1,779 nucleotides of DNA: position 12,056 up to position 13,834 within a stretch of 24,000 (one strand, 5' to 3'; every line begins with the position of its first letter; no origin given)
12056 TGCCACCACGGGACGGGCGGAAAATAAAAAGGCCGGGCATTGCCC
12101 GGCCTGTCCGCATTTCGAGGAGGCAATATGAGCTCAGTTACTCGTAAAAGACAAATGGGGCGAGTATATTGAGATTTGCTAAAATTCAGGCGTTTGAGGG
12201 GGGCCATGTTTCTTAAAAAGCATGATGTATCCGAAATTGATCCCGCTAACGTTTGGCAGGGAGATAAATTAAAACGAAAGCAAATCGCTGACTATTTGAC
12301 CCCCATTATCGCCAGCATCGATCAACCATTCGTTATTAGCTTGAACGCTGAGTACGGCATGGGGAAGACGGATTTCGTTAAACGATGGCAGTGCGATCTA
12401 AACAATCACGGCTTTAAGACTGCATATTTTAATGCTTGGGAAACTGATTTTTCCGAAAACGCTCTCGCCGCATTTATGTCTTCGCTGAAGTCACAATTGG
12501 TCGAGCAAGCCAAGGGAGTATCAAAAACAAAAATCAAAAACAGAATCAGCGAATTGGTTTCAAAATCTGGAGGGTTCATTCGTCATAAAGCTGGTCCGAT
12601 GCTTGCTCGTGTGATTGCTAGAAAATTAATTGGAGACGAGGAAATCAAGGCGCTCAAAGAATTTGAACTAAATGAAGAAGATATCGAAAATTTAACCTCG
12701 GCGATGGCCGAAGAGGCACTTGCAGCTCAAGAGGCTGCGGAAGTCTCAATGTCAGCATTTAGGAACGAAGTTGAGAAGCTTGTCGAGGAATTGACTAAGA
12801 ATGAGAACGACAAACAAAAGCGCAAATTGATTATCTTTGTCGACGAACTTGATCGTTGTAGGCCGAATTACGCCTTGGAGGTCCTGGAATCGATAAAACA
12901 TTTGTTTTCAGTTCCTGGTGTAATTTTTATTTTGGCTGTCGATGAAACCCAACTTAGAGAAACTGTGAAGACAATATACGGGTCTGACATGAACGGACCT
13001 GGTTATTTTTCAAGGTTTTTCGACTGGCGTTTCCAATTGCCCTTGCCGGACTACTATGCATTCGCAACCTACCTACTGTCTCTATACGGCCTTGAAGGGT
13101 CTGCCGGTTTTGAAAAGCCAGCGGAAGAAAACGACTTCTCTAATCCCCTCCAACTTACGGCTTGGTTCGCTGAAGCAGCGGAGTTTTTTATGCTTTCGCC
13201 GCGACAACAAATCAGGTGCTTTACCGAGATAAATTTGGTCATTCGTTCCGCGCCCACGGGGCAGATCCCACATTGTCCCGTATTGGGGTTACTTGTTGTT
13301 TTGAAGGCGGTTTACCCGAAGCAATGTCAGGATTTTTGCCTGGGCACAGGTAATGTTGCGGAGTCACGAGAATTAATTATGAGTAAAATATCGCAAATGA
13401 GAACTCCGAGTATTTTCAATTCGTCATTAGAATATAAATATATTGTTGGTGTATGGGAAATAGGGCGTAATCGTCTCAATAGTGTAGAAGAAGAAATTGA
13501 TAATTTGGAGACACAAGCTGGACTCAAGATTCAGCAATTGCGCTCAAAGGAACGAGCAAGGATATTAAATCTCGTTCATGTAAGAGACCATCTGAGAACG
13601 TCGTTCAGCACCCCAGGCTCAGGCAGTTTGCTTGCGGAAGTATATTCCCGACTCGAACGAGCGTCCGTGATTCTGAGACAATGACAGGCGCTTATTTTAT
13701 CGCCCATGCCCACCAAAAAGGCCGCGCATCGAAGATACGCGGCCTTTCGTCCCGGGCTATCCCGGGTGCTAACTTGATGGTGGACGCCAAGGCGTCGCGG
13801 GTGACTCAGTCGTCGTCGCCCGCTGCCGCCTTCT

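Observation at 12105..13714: Low-GC 1.6-kb islet encoding a stand-alone, apparently soluble KAP-family NTPase between core genes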

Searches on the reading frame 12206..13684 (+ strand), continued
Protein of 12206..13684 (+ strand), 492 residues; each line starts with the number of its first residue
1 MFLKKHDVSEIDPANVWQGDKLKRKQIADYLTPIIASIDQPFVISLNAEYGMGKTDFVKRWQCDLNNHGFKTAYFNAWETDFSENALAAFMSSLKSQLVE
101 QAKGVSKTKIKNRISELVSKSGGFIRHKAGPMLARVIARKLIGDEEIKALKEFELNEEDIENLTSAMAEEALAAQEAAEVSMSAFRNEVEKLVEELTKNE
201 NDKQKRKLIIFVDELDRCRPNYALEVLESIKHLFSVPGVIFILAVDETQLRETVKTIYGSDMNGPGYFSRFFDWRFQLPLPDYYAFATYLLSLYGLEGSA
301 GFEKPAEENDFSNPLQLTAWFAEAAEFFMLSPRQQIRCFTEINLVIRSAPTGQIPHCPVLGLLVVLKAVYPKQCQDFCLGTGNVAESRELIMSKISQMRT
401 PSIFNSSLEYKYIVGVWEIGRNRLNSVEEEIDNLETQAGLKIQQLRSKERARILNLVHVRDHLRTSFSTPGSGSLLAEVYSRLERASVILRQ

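Call 69: find_related_loci(query=A1, collection=viral_contigs, flank=6000)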
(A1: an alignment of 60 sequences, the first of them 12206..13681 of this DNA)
Query A1 (492 aa) in viral_contigs; peptide patterns used: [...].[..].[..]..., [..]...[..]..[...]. (x = any residue, [..] = any of these).
509 stretches matched a pattern; 311 encode a relative of the query (tblastn E <= 1e-3); the best 80 are kept; 80 distinct loci.
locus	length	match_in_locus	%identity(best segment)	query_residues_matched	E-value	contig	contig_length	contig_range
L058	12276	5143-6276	33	1-396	8e-59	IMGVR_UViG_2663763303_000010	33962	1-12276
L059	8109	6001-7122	32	5-397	7e-56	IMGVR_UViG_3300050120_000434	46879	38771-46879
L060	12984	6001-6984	33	21-378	2e-53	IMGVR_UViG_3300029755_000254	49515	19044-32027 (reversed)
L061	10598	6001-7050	30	5-367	7e-53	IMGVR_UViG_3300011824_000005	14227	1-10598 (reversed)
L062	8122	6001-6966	33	21-367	6e-52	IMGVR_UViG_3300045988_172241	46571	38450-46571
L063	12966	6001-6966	33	21-367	6e-52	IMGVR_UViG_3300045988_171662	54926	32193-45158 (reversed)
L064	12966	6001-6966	33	21-367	6e-52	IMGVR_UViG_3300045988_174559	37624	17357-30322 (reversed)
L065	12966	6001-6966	32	21-367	9e-51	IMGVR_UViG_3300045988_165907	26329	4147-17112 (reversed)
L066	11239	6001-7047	30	5-375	9e-51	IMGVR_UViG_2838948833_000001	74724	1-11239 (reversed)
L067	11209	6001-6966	32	21-367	8e-51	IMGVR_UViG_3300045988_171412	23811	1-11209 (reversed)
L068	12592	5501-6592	31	21-407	2e-50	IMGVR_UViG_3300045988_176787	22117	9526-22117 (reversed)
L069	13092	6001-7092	31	21-407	2e-50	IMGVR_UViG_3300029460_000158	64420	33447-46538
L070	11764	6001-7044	31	10-371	2e-50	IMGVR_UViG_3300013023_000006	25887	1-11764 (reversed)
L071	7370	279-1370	31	21-407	2e-50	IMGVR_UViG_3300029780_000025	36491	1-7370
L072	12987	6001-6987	32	21-368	2e-49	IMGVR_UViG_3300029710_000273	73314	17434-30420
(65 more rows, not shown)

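Call 88: search_protein_families(library=phrogs, proteins=[window:12206-13681:+], max_evalue=0.001)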
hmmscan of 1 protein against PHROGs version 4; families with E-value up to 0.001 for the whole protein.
window:12206-13681:+ (492 aa): 1 family
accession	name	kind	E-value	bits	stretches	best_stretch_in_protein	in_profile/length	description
phrog_8614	-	unknown function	9.3e-63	213.9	1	4-370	6-370/489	-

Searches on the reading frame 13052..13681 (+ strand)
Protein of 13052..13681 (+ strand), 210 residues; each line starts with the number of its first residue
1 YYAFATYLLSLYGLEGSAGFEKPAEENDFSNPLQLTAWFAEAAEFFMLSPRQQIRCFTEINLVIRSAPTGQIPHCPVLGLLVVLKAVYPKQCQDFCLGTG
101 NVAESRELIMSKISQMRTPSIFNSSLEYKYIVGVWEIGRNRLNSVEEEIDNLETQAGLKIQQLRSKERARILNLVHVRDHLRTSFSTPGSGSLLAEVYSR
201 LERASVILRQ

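Call 64: predict_structure(alignment_id=A2)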
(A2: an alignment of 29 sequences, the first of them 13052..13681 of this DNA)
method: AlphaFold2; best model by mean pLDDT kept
length: 210 residues; sequences in the alignment: 29
mean_pLDDT: 91.2   pTM: 0.89
mean pLDDT of the five models: 91.2, 89.4, 88.8, 86.5, 86.1
residues with pLDDT >= 90: 151; 70-90: 48; 50-70: 11; < 50: 0
segments of 3 or more residues with pLDDT < 50: none
pLDDT, mean of each block of 10 residues (from residue 1): 98 88 74 96 98 98 93 95 98 95 96 92 86 91 92 84 87 92 74 94 95
secondary structure, 60 per line:
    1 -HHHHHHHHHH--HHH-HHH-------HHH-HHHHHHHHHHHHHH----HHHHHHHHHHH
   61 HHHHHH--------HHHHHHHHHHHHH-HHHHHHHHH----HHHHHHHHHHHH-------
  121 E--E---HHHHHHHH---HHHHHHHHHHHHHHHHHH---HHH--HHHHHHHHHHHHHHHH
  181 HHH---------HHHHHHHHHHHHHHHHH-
elements in order: H2-11 H32-45 H50-66 H75-87 H89-97 H102-113 H128-135 H139-156 H165-183 H193-209

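Call 66: fold_search(model_id=the predicted structure, library=pdb)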
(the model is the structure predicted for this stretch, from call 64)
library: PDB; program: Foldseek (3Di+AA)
matches with E <= 10: 122; with E <= 0.001: 0
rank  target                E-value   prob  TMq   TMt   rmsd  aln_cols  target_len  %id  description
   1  7wok_B                8.3e-01  0.11  0.20  0.10  17.1       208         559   10  Crystal structure of HSA soaked with cisplatin for one week (released 2022-07-20)
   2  5acb_B                1.1e+00  0.15  0.24  0.21  17.1       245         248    8  Crystal Structure of the Human Cdk12-Cyclink Complex (released 2016-06-15)
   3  6m58_B                1.1e+00  0.09  0.21  0.11  18.5       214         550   13  Crystal structure of a complex between human serum albumin and the antibody Fab SL335 (released 2020-04-29)
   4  9kyw_A                1.2e+00  0.08  0.16  0.18  30.9       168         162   11  The scaffold C-loop of phage P22 (released 2025-02-26)
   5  9jk1_D                1.5e+00  0.14  0.25  0.23  17.7       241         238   10  Crystal structure of CDK12/Cyclin K in complex with covalent inhibitor YJZ5118 (released 2025-05-07)
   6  2bxa_B                1.5e+00  0.06  0.20  0.10  17.6       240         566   12  Human serum albumin complexed with 3-carboxy-4-methyl-5-propyl-2- furanpropanoic acid (CMPF) (released 2005-09-22)
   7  5hoz                  1.7e+00  0.08  0.21  0.10  19.1       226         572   13  Crystal structure of Equine Serum Albumin (ESA) at pH 9.0 (released 2016-02-24)
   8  5yxe                  1.8e+00  0.08  0.21  0.10  20.5       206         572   11  Crystal Structure Analysis of feline serum albumin (released 2018-04-04)
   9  2vdb_A                2.0e+00  0.07  0.20  0.10  17.2       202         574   12  Structure of human serum albumin with S-naproxen and the GA module (released 2008-02-26)
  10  3m0g_A                2.5e+00  0.04  0.19  0.16  17.5       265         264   12  CRYSTAL STRUCTURE OF putative farnesyl diphosphate synthase from Rhodobacter capsulatus (released 2010-03-31)
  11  9jk1_C                2.6e+00  0.10  0.24  0.22  17.4       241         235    7  Crystal structure of CDK12/Cyclin K in complex with covalent inhibitor YJZ5118 (released 2025-05-07)
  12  8j7v_A                2.6e+00  0.02  0.13  0.10  18.4       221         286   11  Cryo-EM structure of hZnT7-Fab complex in zinc-unbound state, determined in heterogeneous conformations- one subunit i (released 2023-09-20)
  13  8z8v_A                2.7e+00  0.05  0.20  0.10  18.0       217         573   12  Crystal structure of human serum albumin in complex with ALB8(VHH) domain of ozoralizumab (released 2024-09-04)
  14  1hk2                  3.0e+00  0.06  0.20  0.10  17.0       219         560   11  HUMAN SERUM ALBUMIN MUTANT R218H COMPLEXED WITH THYROXINE (3,3',5,5'-TETRAIODO-L-THYRONINE) (released 2003-05-16)
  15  7c5d_B                3.0e+00  0.03  0.15  0.14  14.7       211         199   10  Crystal structure of TRF2 TRFH domain in complex with a MCPH1 peptide (released 2020-10-21)
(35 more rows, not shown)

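Call 84: search_protein_representatives(alignment_id=A2)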
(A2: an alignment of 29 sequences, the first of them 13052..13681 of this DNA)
Query: 29 sequences, 215 profile positions. Proteins with E-value up to 0.001 (for the whole library): 978; up to 1e-10: 285; up to 1e-30: 30. The best 150 are listed.
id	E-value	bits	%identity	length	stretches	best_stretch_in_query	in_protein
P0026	2.7e-61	223.5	-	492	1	2-214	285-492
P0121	1.3e-59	218.1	-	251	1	2-213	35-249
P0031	1.1e-58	215.0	-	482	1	3-213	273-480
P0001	3.4e-57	210.1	-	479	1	1-214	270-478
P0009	4.3e-57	209.8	-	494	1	2-214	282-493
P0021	2.2e-56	207.4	-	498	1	1-214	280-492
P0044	7.8e-53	195.9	-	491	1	2-212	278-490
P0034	1.3e-52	195.1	-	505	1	1-213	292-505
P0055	2.1e-51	191.2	-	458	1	3-214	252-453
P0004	2.3e-50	187.8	-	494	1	2-214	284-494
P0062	9.0e-50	185.9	-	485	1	2-213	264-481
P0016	9.8e-49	182.5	-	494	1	2-213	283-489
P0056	4.9e-48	180.2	-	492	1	2-214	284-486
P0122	3.0e-47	177.6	-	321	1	2-158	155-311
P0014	1.7e-46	175.1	-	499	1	2-213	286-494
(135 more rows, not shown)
